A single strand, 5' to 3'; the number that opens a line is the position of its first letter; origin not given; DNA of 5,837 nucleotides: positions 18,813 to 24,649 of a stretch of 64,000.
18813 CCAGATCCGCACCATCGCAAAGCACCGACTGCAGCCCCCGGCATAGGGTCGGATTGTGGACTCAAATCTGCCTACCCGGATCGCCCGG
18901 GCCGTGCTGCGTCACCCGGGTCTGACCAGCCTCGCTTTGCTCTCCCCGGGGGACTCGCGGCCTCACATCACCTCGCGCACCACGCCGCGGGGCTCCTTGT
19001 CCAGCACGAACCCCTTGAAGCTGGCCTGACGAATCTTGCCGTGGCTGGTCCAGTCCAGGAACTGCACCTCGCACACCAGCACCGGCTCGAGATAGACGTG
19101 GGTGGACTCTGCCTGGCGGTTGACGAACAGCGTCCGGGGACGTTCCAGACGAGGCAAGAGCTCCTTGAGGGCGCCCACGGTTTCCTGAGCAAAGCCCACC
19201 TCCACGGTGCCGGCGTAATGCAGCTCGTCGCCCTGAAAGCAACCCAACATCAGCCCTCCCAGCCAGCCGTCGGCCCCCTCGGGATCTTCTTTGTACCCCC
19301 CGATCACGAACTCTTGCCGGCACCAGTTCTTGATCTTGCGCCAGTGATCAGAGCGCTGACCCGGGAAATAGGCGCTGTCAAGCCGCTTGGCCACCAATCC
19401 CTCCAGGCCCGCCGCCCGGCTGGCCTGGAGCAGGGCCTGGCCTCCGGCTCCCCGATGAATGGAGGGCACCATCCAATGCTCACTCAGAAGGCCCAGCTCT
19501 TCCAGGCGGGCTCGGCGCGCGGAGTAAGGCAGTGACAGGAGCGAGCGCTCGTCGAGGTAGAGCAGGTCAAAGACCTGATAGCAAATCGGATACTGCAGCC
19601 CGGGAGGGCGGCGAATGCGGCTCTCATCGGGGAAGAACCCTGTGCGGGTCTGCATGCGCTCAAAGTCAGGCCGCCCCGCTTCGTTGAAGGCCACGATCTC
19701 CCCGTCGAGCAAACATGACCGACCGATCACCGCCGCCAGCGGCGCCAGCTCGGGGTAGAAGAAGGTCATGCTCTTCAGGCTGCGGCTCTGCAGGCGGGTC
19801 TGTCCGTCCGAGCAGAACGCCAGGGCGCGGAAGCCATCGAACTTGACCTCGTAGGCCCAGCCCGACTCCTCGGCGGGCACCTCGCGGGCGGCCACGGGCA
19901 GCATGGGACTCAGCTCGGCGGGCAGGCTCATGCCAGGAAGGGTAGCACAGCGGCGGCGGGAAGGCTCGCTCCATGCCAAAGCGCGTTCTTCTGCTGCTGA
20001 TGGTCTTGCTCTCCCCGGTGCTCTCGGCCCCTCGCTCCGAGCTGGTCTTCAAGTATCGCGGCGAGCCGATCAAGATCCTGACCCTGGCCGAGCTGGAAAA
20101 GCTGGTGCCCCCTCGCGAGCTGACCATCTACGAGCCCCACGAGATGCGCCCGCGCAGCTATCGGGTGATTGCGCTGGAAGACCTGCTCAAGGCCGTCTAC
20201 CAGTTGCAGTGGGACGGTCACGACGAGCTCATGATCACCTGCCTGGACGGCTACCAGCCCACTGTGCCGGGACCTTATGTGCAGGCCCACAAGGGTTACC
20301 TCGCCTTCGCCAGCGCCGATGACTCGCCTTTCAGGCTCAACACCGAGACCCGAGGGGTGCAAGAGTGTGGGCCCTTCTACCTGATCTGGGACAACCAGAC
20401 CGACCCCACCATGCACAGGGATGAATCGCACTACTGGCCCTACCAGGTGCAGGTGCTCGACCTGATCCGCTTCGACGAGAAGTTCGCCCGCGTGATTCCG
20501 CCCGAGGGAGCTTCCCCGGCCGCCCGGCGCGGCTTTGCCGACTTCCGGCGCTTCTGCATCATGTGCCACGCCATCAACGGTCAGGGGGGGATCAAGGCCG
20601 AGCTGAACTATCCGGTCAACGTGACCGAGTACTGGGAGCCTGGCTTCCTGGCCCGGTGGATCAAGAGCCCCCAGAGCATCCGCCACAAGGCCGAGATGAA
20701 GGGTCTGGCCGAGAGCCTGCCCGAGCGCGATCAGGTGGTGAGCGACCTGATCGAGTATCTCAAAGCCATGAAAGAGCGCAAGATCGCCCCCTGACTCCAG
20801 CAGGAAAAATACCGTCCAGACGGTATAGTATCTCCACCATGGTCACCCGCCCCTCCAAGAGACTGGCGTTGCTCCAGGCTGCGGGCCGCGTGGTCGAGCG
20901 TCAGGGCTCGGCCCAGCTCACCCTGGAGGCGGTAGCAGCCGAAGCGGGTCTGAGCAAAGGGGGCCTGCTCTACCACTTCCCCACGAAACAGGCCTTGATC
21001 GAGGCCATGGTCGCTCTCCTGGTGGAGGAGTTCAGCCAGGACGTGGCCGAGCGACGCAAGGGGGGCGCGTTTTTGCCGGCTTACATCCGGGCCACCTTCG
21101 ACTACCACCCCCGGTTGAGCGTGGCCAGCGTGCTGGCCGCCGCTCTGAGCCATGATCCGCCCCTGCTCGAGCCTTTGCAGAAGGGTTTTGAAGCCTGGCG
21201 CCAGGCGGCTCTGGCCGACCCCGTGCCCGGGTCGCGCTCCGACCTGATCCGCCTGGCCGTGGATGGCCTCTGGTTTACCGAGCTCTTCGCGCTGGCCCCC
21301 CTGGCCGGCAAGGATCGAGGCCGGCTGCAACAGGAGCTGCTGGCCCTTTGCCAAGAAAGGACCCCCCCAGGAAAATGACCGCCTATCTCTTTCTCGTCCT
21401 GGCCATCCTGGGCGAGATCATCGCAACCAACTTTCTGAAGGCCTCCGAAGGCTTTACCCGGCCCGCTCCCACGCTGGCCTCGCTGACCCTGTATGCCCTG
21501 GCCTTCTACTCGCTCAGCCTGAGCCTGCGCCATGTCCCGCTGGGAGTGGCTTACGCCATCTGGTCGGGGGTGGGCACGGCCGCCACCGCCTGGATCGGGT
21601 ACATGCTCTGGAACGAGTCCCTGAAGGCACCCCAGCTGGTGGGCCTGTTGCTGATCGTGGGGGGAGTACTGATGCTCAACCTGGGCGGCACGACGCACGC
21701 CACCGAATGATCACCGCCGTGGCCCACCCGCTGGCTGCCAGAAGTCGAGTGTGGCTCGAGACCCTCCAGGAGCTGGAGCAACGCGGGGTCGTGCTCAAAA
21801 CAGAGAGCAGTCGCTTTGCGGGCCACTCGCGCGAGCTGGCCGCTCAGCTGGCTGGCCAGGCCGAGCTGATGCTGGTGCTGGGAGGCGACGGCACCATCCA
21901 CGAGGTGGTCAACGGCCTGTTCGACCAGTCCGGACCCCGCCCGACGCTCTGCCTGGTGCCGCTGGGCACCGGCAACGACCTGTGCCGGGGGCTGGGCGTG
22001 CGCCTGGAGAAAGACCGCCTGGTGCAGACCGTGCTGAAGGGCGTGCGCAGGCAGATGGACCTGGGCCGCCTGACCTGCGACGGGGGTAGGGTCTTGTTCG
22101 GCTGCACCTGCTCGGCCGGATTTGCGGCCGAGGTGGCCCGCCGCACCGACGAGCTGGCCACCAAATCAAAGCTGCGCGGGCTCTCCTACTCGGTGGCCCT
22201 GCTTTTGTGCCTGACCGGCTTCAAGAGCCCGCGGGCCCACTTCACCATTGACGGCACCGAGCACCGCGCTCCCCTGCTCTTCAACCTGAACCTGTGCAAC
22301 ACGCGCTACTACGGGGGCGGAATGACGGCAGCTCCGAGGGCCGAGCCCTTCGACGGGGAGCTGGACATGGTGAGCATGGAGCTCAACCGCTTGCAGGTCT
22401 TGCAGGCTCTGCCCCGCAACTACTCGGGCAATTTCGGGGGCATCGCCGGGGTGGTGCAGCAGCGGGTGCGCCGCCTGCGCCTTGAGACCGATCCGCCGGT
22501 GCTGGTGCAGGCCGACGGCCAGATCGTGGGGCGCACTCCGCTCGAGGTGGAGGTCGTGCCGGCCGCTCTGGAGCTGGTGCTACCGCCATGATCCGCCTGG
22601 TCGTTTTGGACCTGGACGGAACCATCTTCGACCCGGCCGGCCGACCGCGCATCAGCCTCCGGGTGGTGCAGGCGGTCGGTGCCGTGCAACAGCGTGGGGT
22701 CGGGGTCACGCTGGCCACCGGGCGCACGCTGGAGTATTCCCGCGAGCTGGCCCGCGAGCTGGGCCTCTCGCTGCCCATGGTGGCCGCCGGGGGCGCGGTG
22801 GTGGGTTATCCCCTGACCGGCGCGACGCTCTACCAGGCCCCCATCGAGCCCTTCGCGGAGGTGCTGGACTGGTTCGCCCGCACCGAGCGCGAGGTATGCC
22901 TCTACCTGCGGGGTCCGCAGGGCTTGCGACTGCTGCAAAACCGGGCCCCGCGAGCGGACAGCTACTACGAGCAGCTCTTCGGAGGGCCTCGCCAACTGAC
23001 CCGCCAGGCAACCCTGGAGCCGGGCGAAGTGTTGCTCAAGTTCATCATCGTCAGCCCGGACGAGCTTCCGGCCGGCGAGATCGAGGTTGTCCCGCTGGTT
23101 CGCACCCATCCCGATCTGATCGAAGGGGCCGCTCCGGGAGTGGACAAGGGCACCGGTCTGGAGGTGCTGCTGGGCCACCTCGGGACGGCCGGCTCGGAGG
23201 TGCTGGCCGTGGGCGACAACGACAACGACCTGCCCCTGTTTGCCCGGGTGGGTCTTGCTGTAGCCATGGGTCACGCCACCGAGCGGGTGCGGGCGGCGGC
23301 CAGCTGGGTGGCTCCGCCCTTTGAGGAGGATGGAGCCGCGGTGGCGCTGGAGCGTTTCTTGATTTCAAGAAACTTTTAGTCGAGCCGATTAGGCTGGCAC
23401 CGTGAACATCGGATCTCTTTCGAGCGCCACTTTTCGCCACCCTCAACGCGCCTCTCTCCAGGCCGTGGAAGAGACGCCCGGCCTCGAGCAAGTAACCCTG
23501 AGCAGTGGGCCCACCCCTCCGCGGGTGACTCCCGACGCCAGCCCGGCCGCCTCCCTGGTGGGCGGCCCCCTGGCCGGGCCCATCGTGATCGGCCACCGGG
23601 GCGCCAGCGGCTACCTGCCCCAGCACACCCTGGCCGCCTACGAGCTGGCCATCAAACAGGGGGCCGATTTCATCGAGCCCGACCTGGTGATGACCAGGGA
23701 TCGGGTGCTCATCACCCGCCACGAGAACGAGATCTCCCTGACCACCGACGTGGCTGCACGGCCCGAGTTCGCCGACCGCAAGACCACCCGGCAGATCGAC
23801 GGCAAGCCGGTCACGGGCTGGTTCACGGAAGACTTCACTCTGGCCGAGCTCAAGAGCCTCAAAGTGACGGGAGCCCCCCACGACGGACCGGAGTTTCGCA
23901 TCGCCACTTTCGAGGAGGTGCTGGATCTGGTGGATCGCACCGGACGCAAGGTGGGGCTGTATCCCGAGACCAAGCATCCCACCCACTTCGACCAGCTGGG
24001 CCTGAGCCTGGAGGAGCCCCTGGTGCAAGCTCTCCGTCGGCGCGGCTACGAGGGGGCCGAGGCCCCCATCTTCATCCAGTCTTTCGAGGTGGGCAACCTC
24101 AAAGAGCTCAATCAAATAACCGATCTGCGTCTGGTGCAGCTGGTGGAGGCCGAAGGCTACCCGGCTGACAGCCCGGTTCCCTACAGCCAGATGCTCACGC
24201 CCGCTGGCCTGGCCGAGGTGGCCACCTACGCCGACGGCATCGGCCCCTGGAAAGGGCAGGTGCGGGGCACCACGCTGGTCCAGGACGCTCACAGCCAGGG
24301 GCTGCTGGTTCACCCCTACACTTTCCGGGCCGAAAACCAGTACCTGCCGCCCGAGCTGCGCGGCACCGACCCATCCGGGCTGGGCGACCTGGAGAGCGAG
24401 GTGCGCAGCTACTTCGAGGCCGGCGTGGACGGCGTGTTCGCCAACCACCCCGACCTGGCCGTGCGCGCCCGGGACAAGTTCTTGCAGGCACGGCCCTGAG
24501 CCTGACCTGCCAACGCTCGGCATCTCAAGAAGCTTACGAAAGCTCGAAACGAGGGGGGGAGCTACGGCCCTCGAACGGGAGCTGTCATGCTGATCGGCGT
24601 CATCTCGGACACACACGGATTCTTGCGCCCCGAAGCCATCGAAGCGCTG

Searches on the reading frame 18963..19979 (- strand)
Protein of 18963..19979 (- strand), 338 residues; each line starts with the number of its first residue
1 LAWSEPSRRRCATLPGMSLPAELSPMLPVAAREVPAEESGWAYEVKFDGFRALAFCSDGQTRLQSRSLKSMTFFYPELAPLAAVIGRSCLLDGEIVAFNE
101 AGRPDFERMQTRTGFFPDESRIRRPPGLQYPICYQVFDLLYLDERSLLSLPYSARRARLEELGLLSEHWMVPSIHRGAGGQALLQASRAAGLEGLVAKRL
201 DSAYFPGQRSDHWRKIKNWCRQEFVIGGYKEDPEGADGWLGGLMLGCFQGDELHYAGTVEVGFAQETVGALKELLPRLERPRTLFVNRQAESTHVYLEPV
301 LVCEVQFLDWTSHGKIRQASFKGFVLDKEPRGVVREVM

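Call 54: search_protein_families(library=pfam, proteins=[window:18963-19979:-], max_evalue=0.001)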
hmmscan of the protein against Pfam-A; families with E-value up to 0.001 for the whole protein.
window:18963-19979:- (338 aa): 2 families
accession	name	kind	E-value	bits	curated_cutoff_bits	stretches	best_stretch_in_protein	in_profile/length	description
PF01068.26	DNA_ligase_A_M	-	3.4e-30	105.7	26.2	1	37-217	18-204/204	ATP dependent DNA ligase domain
PF04679.21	DNA_ligase_A_C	-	3.6e-19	69.4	27.5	1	238-327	3-93/94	ATP dependent DNA ligase C terminal region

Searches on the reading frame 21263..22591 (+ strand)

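Call 54: search_protein_families(library=pfam, proteins=[window:21263-22591:+], max_evalue=0.001)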
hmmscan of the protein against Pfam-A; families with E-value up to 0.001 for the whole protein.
window:21263-22591:+ (442 aa): 2 families
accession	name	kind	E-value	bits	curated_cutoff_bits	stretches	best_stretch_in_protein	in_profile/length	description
PF19279.4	YegS_C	-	1.8e-28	99.7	27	1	283-439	3-157/158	YegS C-terminal NAD kinase beta sandwich-like domain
PF00781.29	DAGK_cat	-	9e-22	77.4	23.6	1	162-269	17-124/125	Diacylglycerol kinase catalytic domain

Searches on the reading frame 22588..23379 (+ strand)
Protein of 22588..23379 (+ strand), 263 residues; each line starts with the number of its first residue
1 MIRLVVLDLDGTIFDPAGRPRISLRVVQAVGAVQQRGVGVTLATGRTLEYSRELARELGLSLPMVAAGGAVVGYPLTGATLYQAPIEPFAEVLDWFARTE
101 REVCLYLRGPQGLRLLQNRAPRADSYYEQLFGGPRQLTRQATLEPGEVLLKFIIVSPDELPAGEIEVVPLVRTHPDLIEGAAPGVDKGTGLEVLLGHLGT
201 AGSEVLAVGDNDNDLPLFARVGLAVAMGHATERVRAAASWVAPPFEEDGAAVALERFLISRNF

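Call 54: search_protein_families(library=pfam, proteins=[window:22588-23379:+], max_evalue=0.001)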
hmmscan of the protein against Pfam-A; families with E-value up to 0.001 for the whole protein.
window:22588-23379:+ (263 aa): 3 families
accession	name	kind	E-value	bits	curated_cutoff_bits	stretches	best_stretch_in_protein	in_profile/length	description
PF08282.18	Hydrolase_3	-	1.4e-35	123.7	20.9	1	5-254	1-255/255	haloacid dehalogenase-like hydrolase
PF05116.19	S6PP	-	1.1e-08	35.4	20.3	0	3-66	3-64/247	Sucrose-6F-phosphate phosphohydrolase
PF00702.32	Hydrolase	-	1.5e-07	32.4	26.4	0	187-222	156-191/191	haloacid dehalogenase-like hydrolase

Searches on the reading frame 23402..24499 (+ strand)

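Call 54: search_protein_families(library=pfam, proteins=[window:23402-24499:+], max_evalue=0.001)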
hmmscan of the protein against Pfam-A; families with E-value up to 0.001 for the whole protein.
window:23402-24499:+ (365 aa): 1 family
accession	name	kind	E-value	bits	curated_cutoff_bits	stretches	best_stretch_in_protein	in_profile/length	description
PF03009.23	GDPD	-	1.7e-41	143.4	23.6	1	65-352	1-244/244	Glycerophosphoryl diester phosphodiesterase family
